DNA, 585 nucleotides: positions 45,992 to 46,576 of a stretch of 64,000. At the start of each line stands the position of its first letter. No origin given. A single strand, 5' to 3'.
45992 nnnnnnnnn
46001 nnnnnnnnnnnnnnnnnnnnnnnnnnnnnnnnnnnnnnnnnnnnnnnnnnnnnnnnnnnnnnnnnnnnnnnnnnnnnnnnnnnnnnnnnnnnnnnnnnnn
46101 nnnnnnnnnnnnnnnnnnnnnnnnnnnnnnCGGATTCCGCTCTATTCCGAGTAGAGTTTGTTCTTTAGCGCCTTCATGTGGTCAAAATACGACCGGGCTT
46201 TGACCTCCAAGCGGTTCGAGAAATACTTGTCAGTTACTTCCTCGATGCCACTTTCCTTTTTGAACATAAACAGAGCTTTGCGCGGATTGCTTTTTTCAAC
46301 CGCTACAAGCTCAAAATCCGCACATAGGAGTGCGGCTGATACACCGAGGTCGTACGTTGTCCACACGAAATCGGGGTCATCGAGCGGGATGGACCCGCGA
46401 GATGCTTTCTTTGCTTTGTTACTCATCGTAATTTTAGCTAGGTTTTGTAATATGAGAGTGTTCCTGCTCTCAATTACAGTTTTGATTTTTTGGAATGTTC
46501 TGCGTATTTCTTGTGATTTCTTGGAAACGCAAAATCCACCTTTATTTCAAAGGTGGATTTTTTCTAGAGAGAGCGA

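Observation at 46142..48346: Uncharacterised 582-aa plus 94-aa gene pair divergent from AbiE: candidate novel cargo / defence module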

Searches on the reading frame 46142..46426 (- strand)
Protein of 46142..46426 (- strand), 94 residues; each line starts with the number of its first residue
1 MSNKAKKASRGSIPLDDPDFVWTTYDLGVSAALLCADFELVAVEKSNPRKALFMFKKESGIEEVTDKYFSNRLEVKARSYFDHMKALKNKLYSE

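Call 3: search_protein_families(library=pfam, proteins=[window:46142-46426:-], max_evalue=0.1)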
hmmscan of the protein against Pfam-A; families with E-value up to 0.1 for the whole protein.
window:46142-46426:- (94 aa): 1 family
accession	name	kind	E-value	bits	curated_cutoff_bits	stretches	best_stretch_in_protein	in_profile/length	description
PF18903.5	DUF5659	-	1.4e-09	38.1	23.6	1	23-93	5-75/75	Domain of unknown function (DUF5659)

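Call 4: search_protein_families(library=padloc, proteins=[window:46142-46426:-], max_evalue=0.1)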
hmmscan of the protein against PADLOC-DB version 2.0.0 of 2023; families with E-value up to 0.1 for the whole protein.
window:46142-46426:- (94 aa): 0 families

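Call 5: search_protein_families(library=phrogs, proteins=[window:46142-46426:-], max_evalue=0.1)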
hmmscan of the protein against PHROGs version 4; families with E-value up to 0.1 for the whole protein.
window:46142-46426:- (94 aa): 0 families

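Call 7: search_protein_families(library=ncbifam, proteins=[window:46142-46426:-], max_evalue=0.1)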
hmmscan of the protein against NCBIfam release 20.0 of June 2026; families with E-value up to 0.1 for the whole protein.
window:46142-46426:- (94 aa): 0 families

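Call 21: find_homologous_proteins(query=window:46142-46426:-, max_evalue=0.001)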
Query window:46142-46426:- (94 aa): 218 proteins with E <= 0.001 among 219 candidates; the best 120 are listed.
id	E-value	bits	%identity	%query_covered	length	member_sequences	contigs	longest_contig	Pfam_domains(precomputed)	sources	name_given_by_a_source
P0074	6.9e-55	201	100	100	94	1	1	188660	PF18903.6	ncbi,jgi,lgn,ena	ncbi:MAG: DUF5659 domain-containing protein [bacterium]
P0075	4.7e-48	179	86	100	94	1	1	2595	PF18903.6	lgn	-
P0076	7.9e-48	178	86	100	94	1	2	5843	PF18903.6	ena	-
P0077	9.8e-46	171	84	100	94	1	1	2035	PF18903.6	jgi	jgi:hypothetical protein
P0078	1.2e-43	165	84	99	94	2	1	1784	PF18903.6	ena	-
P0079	1.7e-43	164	84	97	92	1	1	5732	PF18903.6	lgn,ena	-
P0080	1.8e-43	164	82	100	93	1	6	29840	PF18903.6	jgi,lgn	jgi:hypothetical protein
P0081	2.0e-43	164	80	100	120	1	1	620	PF18903.6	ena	-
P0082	2.1e-43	164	80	100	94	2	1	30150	PF18903.6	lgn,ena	-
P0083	4.0e-43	163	82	99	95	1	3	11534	PF18903.6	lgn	-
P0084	4.5e-43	163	83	99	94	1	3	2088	PF18903.6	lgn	-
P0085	1.2e-42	162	81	99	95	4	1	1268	PF18903.6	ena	-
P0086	1.3e-42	161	79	100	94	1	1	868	PF18903.6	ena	-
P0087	6.4e-42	159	80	99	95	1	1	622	PF18903.6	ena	-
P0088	8.2e-42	159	85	87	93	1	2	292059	PF18903.6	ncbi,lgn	ncbi:MAG: DUF5659 domain-containing protein [Candidatus Paceibacterota bacterium]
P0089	8.7e-42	159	82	99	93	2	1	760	PF18903.6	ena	-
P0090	1.9e-41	158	79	97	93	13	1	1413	PF18903.6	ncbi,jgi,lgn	jgi:hypothetical protein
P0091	2.5e-41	157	80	99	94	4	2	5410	PF18903.6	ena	-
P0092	3.8e-41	157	80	99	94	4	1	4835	PF18903.6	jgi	jgi:hypothetical protein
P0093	2.0e-40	154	78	99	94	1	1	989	PF18903.6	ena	-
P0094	2.0e-40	154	77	99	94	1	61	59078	PF18903.6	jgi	jgi:hypothetical protein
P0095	4.1e-40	153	78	100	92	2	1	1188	PF18903.6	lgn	-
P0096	8.7e-40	152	74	99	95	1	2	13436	PF18903.6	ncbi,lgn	-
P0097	9.9e-40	152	74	100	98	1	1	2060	PF18903.6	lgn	-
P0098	1.2e-39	152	83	89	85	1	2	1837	PF18903.6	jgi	jgi:hypothetical protein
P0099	2.4e-39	151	78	99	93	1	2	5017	PF18903.6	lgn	-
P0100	2.6e-39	151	80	99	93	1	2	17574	PF18903.6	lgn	-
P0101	2.9e-39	151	79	98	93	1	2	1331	PF18903.6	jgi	jgi:hypothetical protein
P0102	3.6e-39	150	80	99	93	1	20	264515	PF18903.6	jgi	jgi:hypothetical protein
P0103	3.6e-39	150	78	100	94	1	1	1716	PF18903.6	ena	-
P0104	4.3e-39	150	72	100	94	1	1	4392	PF18903.6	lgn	-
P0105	4.4e-39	150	73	100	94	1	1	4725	PF18903.6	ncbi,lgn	-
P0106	5.7e-39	150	73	100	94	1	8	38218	PF18903.6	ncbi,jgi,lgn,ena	jgi:hypothetical protein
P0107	1.3e-37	145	76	99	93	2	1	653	PF18903.6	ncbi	-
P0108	1.8e-37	145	78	87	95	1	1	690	PF18903.6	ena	-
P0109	2.5e-37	145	72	100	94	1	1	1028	PF18903.6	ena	-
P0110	4.0e-37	144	79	87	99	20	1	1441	PF18903.6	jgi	-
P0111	8.8e-37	143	70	100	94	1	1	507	PF18903.6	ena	-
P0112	9.0e-37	143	73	99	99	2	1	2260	PF18903.6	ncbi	-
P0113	1.1e-36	142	71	93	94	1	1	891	PF18903.6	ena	-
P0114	2.2e-36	142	70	100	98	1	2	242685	PF18903.6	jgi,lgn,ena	-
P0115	2.3e-36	141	74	95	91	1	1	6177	PF18903.6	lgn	-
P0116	3.4e-36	141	79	87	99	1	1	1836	PF18903.6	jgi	jgi:hypothetical protein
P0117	4.3e-36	141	73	95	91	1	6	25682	PF18903.6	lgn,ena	-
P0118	5.9e-36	140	71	99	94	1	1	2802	PF18903.6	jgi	jgi:hypothetical protein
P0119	6.5e-36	140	72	99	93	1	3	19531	PF18903.6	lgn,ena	-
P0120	9.5e-36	139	70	99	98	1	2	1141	PF18903.6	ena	-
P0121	9.7e-36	139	71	93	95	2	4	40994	PF18903.6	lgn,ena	-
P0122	1.0e-35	139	71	98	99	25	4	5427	PF18903.6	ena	-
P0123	1.1e-35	139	74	98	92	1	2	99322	PF18903.6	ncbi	-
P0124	1.2e-35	139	69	99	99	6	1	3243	PF18903.6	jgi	jgi:hypothetical protein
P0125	1.7e-35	139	69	100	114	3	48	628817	PF18903.6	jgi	jgi:hypothetical protein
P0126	1.8e-35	139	81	85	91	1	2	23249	PF18903.6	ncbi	-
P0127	2.6e-35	138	78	87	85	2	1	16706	PF18903.6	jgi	-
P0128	3.0e-35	138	70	99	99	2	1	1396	PF18903.6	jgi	-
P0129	3.9e-35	138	71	98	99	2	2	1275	PF18903.6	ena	-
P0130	4.6e-35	137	69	99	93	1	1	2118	PF18903.6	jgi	-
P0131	5.5e-35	137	72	90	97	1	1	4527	PF18903.6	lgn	-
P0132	6.0e-35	137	78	87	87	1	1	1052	PF18903.6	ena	-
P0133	7.1e-35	137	68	100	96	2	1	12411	PF18903.6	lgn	-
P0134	8.2e-35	136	78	87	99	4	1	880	PF18903.6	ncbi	-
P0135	9.8e-35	136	81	83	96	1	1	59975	PF18903.6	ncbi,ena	-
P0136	1.0e-34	136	71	100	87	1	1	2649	PF18903.6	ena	-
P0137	1.2e-34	136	68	100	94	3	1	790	PF18903.6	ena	-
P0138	1.3e-34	136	69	99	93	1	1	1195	PF18903.6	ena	-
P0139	2.4e-34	135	77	87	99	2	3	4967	PF18903.6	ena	-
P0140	2.4e-34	135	74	89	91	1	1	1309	PF18903.6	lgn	-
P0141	2.6e-34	135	69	100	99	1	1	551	PF18903.6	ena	-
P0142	3.3e-34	135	68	99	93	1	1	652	PF18903.6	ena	-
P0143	3.9e-34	134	69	100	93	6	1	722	PF18903.6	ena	-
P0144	5.2e-34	134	77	87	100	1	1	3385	PF18903.6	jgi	-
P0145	5.3e-34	134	68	100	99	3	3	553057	PF18903.6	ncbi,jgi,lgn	jgi:hypothetical protein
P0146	5.4e-34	134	70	99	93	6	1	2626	PF18903.6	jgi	jgi:hypothetical protein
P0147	5.5e-34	134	76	95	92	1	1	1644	PF18903.6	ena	-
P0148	7.0e-34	134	68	99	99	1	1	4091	PF18903.6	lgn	-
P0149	9.1e-34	133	70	98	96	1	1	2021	PF18903.6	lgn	-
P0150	1.2e-33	133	77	87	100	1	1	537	PF18903.6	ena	-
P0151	1.4e-33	133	73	86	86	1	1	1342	PF18903.6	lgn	-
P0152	2.0e-33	132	66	97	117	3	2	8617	PF18903.6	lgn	-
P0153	2.1e-33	132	75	95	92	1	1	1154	PF18903.6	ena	-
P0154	3.3e-33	131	69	99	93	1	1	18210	PF18903.6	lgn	-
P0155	4.1e-33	131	76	83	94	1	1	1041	PF18903.6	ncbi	-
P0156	4.3e-33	131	72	87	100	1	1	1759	PF18903.6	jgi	-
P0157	4.4e-33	131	76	83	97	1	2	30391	PF18903.6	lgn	-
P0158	4.8e-33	131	73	87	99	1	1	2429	PF18903.6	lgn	-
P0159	5.0e-33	131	70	99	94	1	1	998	PF18903.6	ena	-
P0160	5.9e-33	131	74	86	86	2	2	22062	PF18903.6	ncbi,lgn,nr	ncbi:MAG: DUF5659 domain-containing protein [Candidatus Nomurabacteria bacterium]|nr:DUF5659 domain-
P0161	6.8e-33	130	69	94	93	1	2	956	PF18903.6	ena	-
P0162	7.5e-33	130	72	96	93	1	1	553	PF18903.6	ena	-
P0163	8.6e-33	130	75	87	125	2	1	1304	PF18903.6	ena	-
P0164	1.1e-32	130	71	96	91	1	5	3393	PF18903.6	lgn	-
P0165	1.5e-32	129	72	87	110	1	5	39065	PF18903.6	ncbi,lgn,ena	-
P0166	1.6e-32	129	69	98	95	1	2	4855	PF18903.6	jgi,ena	-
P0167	2.2e-32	129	78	79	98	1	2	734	PF18903.6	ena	-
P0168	4.1e-32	128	76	83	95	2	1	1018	PF18903.6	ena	-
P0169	4.1e-32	128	75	87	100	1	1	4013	PF18903.6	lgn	-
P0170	5.0e-32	128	66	100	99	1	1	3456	PF18903.6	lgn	-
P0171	5.7e-32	127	70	87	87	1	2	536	PF18903.6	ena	-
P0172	7.6e-32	127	68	99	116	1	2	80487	PF18903.6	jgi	jgi:hypothetical protein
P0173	7.7e-32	127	66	99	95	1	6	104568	PF18903.6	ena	-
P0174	1.1e-31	126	72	87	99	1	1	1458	PF18903.6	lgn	-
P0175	1.3e-31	126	69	99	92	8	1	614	PF18903.6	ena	-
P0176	1.5e-31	126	69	99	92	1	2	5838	PF18903.6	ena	-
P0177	1.7e-31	126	70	87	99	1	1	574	PF18903.6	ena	-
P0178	1.9e-31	126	62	100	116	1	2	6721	PF18903.6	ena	-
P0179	2.4e-31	125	73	87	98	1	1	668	PF18903.6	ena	-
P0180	2.7e-31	125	73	89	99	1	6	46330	PF18903.6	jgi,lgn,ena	-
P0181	3.0e-31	125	75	85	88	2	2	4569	PF18903.6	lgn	-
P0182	3.2e-31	125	74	87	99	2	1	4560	PF18903.6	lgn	-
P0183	4.1e-31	125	62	100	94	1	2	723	PF18903.6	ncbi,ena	-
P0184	6.1e-31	124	68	86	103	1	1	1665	PF18903.6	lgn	-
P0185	6.3e-31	124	69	86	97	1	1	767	PF18903.6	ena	-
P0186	8.3e-31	124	68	85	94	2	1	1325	PF18903.6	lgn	-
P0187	8.4e-31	124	71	86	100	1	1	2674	PF18903.6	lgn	-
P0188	1.0e-30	123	68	86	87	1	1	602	PF18903.6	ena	-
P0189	1.2e-30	123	70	87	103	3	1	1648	PF18903.6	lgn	-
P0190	1.3e-30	123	73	87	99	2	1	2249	PF18903.6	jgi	jgi:hypothetical protein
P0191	1.3e-30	123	76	84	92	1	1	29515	PF18903.6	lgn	-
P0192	1.4e-30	123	72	84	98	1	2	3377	PF18903.6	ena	-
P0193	2.7e-30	122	62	100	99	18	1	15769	PF18903.6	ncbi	-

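Call 28: find_related_loci(query=window:46142-46426:-, collection=genome_contigs, flank=10000)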
Query window:46142-46426:- (94 aa) in genome_contigs; peptide patterns used: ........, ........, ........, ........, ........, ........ (x = any residue, [..] = any of these).
99 stretches matched a pattern; 5 encode a relative of the query (tblastn E <= 1e-3); 5 distinct loci.
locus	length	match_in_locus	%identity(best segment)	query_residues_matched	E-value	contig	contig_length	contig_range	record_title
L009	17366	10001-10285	78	1-94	5e-48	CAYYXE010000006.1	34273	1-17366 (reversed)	MAG TPA_asm: uncultured Candidatus Saccharibacteria bacterium isolate SRP133034_co1_65 genome assembly, contig: NODE_117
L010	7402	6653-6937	76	1-94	7e-48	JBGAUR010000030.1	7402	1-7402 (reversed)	MAG: Candidatus Paceibacteria bacterium isolate MAG_AAO_AS.83 AAOAS-83_NODE_30_length_7402_cov_3.405734, whole genome sh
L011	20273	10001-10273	78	1-94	2e-45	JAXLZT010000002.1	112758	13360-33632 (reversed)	MAG: Candidatus Paceibacterota bacterium isolate STL-PAT9 C4.155.fa-2, whole genome shotgun sequence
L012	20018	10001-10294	74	1-94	1e-43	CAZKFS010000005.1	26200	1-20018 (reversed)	MAG TPA_asm: uncultured Candidatus Saccharibacteria bacterium isolate binchicken_co264_1 genome assembly, contig: NODE_9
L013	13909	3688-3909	72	21-94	6e-35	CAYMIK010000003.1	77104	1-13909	MAG TPA_asm: uncultured Candidatus Saccharibacteria bacterium isolate SRP286056_co2_576 genome assembly, contig: NODE_32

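Call 34: search_protein_families(library=pfam, proteins=[L009:7414-9882:+, L011:7936-9885:+, L012:7751-8914:+, L012:8893-9867:+, L013:1994-3490:+, L012:10819-12990:+, L013:4128-5666:+], max_evalue=0.01)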
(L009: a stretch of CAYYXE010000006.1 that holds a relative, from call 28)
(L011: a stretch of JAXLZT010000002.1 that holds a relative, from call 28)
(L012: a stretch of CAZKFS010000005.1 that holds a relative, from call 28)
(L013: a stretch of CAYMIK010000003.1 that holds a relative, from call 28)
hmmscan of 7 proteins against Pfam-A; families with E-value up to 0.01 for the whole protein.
L009:7414-9882:+ (822 aa): 0 families

L011:7936-9885:+ (649 aa): 0 families

L012:7751-8914:+ (387 aa): 0 families

L012:8893-9867:+ (324 aa): 0 families

L013:1994-3490:+ (498 aa): 1 family
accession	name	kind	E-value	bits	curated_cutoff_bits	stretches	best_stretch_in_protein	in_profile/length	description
PF00486.34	Trans_reg_C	-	5.1e-05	23.7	26.2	1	426-496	7-77/77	Transcriptional regulatory protein, C terminal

L012:10819-12990:+ (723 aa): 5 families
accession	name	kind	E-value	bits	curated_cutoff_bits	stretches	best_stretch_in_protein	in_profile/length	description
PF13155.12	Toprim_2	-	3.5e-12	47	22.1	1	182-265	1-80/88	Toprim-like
PF01751.28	Toprim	-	1e-06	29.3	23.1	1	182-249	3-83/96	Toprim domain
PF13662.12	Toprim_4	-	1.1e-05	26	25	1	181-251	3-79/85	Toprim domain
PF13362.12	Toprim_3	-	2.8e-05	24.9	27.2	1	182-274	3-90/95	Toprim domain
PF08275.17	DNAG_N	-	0.0013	19.3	26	1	99-127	8-36/128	DNA primase catalytic core, N-terminal domain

L013:4128-5666:+ (512 aa): 0 families

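Call 53: find_related_loci(query=A2, collection=viral_contigs, flank=10000)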
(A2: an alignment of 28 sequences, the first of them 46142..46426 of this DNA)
Query A2 (94 aa) in viral_contigs; peptide patterns used: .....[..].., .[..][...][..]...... (x = any residue, [..] = any of these).
37 stretches matched a pattern; 1 encode a relative of the query (tblastn E <= 1e-3); 1 distinct loci.
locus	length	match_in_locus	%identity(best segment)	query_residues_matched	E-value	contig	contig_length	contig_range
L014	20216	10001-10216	53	23-94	2e-25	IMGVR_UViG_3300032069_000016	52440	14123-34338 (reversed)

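Call 55: find_related_loci(query=A2, collection=metagenome_contigs, flank=10000)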
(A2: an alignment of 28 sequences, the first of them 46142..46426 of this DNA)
Query A2 (94 aa) in metagenome_contigs; peptide patterns used: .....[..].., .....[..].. (x = any residue, [..] = any of these).
521 stretches matched a pattern; 155 encode a relative of the query (tblastn E <= 1e-3); the best 80 are kept; 80 distinct loci.
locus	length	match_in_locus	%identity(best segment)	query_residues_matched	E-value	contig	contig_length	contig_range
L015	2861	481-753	80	2-94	3e-47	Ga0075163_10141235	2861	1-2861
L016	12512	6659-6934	80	2-94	8e-47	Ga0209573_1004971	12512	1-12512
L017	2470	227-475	86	12-94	1e-46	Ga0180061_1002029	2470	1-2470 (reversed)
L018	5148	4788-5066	79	1-94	6e-46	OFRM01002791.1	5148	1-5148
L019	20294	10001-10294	70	1-94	4e-43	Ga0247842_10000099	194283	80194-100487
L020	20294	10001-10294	70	1-94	4e-43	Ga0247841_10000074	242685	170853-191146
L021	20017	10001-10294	71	1-94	4e-43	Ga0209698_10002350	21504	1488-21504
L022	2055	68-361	68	1-94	3e-42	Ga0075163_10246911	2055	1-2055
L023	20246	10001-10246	79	13-94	6e-42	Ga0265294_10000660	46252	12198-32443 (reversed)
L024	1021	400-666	73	6-94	1e-43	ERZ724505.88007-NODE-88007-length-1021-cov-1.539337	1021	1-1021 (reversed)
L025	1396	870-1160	70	2-94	5e-42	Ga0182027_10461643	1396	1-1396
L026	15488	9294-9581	70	3-94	5e-41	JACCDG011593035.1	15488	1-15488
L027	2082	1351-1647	68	1-94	5e-41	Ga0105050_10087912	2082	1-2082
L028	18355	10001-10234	81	17-94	1e-40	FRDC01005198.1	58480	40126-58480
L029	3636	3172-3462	68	2-94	2e-40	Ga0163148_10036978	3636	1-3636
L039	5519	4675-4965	67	2-94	2e-39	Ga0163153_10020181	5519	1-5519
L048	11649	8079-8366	63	1-94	7e-39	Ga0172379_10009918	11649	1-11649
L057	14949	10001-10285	63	1-93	1e-37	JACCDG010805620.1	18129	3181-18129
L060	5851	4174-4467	62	1-94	2e-37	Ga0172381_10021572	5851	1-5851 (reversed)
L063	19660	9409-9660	73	11-94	6e-37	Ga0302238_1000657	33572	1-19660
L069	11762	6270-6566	61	1-94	2e-36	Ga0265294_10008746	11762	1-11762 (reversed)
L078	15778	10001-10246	66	13-94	2e-35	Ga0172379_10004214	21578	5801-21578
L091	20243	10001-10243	67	13-93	3e-34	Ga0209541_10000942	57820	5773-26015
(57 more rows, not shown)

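Call 75: search_solved_structures(query=A4, max_evalue=10)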
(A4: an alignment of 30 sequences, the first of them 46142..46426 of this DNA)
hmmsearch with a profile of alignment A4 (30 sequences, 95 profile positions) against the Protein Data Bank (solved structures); distinct sequences matched with E-value up to 10: 1.
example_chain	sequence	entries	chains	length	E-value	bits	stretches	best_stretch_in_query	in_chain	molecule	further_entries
6gv4_H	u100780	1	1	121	1.5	12.3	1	42-84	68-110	AT12-015 antibody variable heavy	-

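Call 77: search_protein_families(library=pfam, proteins=[L039:2168-4501:+, L091:7572-9860:+, L016:4087-6510:+, L078:7936-9831:+, L060:1570-4023:+, L069:4531-6147:+, L057:8373-9896:+, L048:6486-7955:+, L063:7904-9106:+, L026:8190-9149:+], max_evalue=0.01)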
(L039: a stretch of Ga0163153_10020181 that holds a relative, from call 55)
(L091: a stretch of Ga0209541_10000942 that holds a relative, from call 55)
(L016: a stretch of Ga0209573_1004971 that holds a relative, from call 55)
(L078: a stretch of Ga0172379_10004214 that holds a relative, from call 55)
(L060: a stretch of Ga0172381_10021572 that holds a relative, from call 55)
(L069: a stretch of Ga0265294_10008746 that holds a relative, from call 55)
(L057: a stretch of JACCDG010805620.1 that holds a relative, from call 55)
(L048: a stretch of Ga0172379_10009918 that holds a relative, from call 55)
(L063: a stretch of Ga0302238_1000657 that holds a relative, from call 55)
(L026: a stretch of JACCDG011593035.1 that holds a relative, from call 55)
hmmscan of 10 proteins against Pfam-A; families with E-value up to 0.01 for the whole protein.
L039:2168-4501:+ (778 aa): 1 family
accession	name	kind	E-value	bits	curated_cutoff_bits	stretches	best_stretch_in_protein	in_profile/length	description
PF00078.32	RVT_1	-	6.4e-17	62.4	29.6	1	100-311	1-192/205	Reverse transcriptase (RNA-dependent DNA polymerase)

L091:7572-9860:+ (763 aa): 1 family
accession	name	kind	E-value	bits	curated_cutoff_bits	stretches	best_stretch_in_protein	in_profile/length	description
PF00078.32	RVT_1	-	1.5e-17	64.5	29.6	1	77-277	5-190/205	Reverse transcriptase (RNA-dependent DNA polymerase)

L016:4087-6510:+ (808 aa): 9 families
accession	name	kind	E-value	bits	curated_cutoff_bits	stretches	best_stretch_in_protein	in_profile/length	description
PF07719.23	TPR_2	-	1.3e-09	37.9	27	0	304-327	4-27/34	Tetratricopeptide repeat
PF00515.34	TPR_1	-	8.3e-09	35.3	27.8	1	304-328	4-28/34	Tetratricopeptide repeat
PF13424.12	TPR_12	-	3e-06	27.8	30.1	0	598-625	45-72/77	Tetratricopeptide repeat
PF13181.12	TPR_8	-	8.9e-06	25.9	25.7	0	600-625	3-28/34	Tetratricopeptide repeat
PF13374.12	TPR_10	-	3.3e-05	24.2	27.5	0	308-329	9-30/42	Tetratricopeptide repeat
PF13176.12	TPR_7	-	7.9e-05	22.9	27.9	0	450-469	2-21/36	Tetratricopeptide repeat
PF13174.12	TPR_6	-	0.00074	20.5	26.3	0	604-623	6-25/33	Tetratricopeptide repeat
PF12895.13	ANAPC3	-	0.0012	19.5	27.2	0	421-468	31-77/82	Anaphase-promoting complex, cyclosome, subunit 3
PF13428.12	TPR_14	-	0.0076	17.3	23.5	0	603-627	6-30/44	Tetratricopeptide repeat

L078:7936-9831:+ (632 aa): 0 families

L060:1570-4023:+ (818 aa): 0 families

L069:4531-6147:+ (539 aa): 0 families

L057:8373-9896:+ (508 aa): 0 families

L048:6486-7955:+ (490 aa): 0 families

L063:7904-9106:+ (401 aa): 0 families

L026:8190-9149:+ (320 aa): 0 families

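Call 80: predict_structure(alignment_id=A4)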
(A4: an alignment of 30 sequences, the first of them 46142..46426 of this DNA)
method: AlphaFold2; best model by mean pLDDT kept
length: 94 residues; sequences in the alignment: 30
mean_pLDDT: 66.7   pTM: 0.49
mean pLDDT of the five models: 66.7, 62.8, 61.9, 61.4, 56.2
residues with pLDDT >= 90: 0; 70-90: 50; 50-70: 30; < 50: 14
segments of 3 or more residues with pLDDT < 50: 1-14
pLDDT, mean of each block of 10 residues (from residue 1): 38 52 80 79 75 74 57 64 82 68
secondary structure, 60 per line:
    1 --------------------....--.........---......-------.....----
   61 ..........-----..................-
elements in order: E21-24 H27-35 E39-44 E52-56 H61-70 H76-93
